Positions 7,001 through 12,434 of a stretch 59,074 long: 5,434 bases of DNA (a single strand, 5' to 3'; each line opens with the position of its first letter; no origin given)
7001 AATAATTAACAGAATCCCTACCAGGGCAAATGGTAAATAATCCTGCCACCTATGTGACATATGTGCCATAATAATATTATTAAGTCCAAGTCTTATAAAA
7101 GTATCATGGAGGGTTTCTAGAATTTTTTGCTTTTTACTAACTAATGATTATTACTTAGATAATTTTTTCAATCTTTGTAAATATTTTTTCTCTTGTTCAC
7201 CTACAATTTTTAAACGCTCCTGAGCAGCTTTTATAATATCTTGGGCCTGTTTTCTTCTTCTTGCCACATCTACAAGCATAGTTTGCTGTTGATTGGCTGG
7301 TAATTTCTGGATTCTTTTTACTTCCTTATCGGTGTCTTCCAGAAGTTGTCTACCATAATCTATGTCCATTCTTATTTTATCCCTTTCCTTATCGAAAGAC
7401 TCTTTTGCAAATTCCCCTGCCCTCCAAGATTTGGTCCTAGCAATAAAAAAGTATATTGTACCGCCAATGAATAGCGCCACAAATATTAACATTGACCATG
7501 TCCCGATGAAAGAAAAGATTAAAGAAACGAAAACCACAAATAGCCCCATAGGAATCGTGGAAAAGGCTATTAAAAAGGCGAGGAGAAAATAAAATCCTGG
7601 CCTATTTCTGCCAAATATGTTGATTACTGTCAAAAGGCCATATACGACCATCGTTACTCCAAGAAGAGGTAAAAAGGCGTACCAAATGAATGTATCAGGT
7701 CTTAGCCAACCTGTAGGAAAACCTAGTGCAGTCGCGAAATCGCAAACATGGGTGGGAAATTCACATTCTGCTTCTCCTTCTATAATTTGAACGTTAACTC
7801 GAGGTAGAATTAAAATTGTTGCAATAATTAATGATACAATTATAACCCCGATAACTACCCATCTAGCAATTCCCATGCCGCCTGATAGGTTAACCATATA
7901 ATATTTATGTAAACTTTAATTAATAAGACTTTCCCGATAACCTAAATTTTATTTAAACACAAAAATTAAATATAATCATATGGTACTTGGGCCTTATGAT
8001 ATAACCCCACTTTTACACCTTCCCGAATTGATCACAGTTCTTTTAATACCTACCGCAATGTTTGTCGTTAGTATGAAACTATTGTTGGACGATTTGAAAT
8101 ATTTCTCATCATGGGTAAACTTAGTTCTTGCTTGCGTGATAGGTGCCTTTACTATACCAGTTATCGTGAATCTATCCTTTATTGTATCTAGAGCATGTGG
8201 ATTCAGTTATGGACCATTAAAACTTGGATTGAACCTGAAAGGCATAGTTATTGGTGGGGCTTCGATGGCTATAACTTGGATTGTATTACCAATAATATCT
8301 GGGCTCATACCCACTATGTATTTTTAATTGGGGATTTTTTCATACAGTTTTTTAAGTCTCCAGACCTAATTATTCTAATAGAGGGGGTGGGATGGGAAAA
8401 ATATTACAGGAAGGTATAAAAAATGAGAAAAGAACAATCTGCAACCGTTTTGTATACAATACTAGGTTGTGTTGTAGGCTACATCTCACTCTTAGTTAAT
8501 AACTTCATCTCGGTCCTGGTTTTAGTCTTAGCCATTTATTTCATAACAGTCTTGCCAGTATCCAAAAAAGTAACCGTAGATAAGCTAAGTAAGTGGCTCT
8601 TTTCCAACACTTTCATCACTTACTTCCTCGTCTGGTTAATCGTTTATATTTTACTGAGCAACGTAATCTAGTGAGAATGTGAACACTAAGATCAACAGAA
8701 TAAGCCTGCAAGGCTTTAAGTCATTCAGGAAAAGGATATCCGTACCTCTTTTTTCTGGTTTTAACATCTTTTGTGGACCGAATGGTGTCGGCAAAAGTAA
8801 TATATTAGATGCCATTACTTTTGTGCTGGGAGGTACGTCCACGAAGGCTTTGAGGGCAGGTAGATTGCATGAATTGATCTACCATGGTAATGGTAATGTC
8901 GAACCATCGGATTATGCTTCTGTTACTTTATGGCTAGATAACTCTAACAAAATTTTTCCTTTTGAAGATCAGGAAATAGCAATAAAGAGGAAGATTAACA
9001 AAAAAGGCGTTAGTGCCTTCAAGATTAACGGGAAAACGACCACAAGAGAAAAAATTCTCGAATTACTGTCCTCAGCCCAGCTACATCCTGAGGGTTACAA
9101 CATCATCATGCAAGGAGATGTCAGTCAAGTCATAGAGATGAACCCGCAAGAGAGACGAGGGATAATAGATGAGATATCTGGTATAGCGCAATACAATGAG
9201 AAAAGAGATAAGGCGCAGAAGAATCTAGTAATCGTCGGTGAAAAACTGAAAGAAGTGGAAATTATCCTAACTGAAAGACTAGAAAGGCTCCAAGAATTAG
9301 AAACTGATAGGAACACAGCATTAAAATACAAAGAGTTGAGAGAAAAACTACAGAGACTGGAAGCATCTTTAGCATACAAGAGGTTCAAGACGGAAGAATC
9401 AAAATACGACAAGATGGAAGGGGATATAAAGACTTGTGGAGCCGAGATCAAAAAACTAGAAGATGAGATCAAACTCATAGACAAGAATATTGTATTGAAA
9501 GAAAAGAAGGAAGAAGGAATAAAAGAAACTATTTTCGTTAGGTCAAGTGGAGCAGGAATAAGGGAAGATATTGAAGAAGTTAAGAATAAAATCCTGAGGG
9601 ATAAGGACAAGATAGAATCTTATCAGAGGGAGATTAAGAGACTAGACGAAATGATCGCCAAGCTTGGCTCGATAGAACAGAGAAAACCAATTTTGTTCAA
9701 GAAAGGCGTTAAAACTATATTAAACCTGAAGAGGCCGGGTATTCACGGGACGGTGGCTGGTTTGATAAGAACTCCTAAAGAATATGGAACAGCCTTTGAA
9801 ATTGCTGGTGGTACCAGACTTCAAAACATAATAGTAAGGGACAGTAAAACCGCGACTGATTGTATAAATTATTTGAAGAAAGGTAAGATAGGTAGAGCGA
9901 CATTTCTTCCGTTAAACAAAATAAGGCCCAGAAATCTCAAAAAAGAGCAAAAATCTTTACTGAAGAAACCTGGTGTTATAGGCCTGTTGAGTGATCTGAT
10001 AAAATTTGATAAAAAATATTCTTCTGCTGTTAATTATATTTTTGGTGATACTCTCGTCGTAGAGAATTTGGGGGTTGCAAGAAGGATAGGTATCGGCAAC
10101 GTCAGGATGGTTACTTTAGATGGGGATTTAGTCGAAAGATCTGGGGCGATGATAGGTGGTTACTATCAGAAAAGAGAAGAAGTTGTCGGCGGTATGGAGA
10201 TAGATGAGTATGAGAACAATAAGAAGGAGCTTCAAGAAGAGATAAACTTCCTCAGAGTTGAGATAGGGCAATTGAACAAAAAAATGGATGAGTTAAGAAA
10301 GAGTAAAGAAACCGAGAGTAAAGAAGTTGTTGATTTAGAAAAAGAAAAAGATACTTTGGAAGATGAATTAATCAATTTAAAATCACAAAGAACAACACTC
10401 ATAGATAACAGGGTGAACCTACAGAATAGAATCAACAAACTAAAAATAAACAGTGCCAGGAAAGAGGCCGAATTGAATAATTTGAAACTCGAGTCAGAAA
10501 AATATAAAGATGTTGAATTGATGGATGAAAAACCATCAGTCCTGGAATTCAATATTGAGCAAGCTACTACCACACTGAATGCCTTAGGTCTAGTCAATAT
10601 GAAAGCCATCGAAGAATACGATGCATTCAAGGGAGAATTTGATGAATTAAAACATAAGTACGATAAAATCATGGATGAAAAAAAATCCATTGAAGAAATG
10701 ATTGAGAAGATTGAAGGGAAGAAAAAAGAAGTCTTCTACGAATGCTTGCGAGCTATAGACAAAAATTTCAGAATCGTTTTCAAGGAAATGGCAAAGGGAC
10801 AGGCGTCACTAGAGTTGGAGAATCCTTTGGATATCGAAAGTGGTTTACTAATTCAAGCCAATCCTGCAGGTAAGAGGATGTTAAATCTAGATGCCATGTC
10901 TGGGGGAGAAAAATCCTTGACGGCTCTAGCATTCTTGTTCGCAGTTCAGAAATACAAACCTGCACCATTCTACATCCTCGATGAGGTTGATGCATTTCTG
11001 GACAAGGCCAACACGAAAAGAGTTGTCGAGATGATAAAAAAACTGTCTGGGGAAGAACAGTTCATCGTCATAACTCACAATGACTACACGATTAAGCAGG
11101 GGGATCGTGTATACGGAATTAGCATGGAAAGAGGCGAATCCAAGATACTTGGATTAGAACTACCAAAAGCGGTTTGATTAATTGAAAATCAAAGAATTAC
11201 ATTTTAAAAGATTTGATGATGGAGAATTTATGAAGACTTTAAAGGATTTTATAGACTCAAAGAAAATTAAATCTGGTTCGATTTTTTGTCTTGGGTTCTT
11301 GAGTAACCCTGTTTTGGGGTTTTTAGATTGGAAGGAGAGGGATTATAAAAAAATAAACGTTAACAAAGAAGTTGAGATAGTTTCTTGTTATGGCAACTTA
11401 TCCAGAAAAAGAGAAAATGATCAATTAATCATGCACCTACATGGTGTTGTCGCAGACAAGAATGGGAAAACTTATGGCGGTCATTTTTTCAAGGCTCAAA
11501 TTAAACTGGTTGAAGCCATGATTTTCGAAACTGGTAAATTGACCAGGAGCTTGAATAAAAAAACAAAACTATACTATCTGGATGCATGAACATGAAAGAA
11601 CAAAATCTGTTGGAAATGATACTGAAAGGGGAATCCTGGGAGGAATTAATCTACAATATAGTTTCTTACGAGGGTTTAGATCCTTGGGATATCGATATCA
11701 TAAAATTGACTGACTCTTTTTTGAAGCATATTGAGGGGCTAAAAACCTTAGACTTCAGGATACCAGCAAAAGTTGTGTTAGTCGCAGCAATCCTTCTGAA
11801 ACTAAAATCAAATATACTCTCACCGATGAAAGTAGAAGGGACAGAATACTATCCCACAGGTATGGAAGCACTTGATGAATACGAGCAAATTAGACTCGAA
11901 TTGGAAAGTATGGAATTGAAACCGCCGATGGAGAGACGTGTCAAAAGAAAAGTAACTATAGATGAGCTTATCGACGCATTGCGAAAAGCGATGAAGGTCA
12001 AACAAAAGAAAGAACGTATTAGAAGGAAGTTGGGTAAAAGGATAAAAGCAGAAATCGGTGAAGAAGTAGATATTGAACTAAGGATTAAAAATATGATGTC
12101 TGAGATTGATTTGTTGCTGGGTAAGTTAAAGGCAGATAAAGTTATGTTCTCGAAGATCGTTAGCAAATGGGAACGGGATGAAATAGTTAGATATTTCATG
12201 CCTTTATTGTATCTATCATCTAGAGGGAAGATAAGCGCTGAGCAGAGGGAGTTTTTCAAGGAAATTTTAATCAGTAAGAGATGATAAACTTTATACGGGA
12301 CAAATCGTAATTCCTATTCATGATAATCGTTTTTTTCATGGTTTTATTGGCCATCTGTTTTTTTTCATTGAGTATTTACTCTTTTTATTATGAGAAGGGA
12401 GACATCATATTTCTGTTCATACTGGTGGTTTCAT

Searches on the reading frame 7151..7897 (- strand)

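Call 31: search_protein_families(library=pfam, max_evalue=0.001, proteins=[window:7151-7897:-])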
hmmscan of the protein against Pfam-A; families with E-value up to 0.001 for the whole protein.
window:7151-7897:- (248 aa): 1 family
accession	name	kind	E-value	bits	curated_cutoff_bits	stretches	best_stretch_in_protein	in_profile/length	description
PF10112.14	Halogen_Hydrol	-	1.6e-06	28.7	29.8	1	113-232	3-117/191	5-bromo-4-chloroindolyl phosphate hydrolysis protein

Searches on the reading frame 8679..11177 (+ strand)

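Call 9: search_protein_families(library=ncbifam, max_evalue=0.01, proteins=[window:8679-11177:+])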
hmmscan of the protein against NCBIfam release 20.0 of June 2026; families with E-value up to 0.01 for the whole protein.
window:8679-11177:+ (832 aa): 48 families (the best 25 are shown)
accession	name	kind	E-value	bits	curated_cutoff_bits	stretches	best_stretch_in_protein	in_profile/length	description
TIGR02169.1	SMC_prok_A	equivalog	2.5e-234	780.6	729.4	3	5-329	2-328/1165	chromosome segregation protein SMC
TIGR02168.1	SMC_prok_B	equivalog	1.1e-179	599.7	567.35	3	5-332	2-331/1181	chromosome segregation protein SMC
NF045487.1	ASRP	equivalog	2.7e-30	105.5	300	2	508-799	319-589/593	archaea-specific SMC-related protein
NF002572.0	PRK02224.1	equivalog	1.3e-24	86.6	1087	2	4-208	2-200/888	DNA double-strand break repair ATPase Rad50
NF041035.1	Rad50_Halo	equivalog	1.2e-22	80.1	1000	2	4-324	2-321/883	DNA double-strand break repair ATPase Rad50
TIGR00634.1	recN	equivalog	7.7e-18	64.7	407.85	2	19-334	15-315/563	DNA repair protein RecN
NF003034.1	PRK03918.1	equivalog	1.5e-16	59.6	700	2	506-823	563-875/878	DNA double-strand break repair ATPase Rad50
TIGR00611.2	recf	equivalog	2.4e-14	53.2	172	1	5-166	1-141/339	DNA replication/repair protein RecF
NF041034.1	Rad50_Sulf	equivalog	2.7e-14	52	1000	2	4-152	2-139/872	DNA double-strand break repair ATPase Rad50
NF002244.0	PRK01156.1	equivalog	4.3e-14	51.6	847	2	736-824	798-892/895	DNA double-strand break repair ATPase Rad50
NF053563.1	Rkd4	equivalog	6.1e-12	44.5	860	2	4-126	2-117/747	arcadin-4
NF007601.2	PRK10247.1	equivalog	4.8e-08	32.7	292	1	736-811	128-201/204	iron efflux ABC transporter ATP-binding subunit FetA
TIGR04520.1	ECF_ATPase_1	equivalog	1.2e-07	31.5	315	1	739-820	136-213/269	energy-coupling factor transporter ATPase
TIGR01978.1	sufC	equivalog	6.6e-07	29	212.8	1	731-804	137-206/243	Fe-S cluster assembly ATPase SufC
TIGR02857.1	CydD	equivalog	8.1e-07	28.4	435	1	739-811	458-526/529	thiol reductant ABC exporter subunit CydD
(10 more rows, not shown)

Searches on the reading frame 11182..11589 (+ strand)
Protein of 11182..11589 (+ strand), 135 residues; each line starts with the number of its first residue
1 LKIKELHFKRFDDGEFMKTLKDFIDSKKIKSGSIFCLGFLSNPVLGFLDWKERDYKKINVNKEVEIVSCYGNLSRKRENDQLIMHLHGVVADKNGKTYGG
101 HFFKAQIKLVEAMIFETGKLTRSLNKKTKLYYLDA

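Call 79: search_protein_families(library=pfam, max_evalue=0.001, proteins=[window:11182-11589:+])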
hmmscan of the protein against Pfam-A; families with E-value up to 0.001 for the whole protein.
window:11182-11589:+ (135 aa): 1 family
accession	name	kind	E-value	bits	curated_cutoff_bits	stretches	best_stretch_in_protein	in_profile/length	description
PF03479.20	PCC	-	1e-21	77.8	25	1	8-116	4-114/117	Plants and Prokaryotes Conserved (PCC) domain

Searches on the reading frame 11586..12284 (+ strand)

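Call 79: search_protein_families(library=pfam, max_evalue=0.001, proteins=[window:11586-12284:+])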
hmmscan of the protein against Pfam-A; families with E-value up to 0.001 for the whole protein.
window:11586-12284:+ (232 aa): 2 families
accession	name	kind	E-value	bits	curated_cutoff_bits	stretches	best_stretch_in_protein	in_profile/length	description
PF02616.19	SMC_ScpA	-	1e-16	62.1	24.6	1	30-230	6-230/232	Segregation and condensation protein ScpA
PF04824.21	Rad21_Rec8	-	2.2e-05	24.1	22.7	1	184-230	4-50/55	Conserved region of Rad21 / Rec8 like protein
